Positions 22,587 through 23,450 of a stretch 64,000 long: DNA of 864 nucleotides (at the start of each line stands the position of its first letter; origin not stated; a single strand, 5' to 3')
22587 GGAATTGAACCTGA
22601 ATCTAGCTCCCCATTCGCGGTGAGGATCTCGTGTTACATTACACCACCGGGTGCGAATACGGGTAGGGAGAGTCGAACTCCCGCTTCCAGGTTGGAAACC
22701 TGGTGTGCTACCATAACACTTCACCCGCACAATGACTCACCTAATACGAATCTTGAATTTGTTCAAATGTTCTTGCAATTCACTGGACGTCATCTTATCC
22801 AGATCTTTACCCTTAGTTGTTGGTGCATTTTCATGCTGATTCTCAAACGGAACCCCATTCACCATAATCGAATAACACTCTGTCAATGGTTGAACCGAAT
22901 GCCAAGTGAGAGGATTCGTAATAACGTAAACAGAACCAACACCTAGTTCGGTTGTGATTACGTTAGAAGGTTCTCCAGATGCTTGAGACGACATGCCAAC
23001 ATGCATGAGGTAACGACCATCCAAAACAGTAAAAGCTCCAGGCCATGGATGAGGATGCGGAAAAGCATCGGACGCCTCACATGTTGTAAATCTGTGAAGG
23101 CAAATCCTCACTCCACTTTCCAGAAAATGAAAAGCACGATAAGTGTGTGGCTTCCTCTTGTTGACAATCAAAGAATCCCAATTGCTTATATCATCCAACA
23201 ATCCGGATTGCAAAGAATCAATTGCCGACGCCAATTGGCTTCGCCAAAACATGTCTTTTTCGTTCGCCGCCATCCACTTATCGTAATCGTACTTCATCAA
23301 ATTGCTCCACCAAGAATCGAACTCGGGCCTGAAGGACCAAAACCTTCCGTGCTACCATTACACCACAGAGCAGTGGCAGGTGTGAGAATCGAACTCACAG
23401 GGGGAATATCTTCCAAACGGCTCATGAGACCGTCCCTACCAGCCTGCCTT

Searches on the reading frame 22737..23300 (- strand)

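Call 68: search_protein_families(library=pfam, proteins=[window:22737-23300:-], max_evalue=0.01)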
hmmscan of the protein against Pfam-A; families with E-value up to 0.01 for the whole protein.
window:22737-23300:- (187 aa): 1 family
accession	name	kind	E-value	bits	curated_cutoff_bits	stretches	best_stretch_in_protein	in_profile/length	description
PF07883.17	Cupin_2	-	0.0074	16.4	27.2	0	81-136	13-56/70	Cupin domain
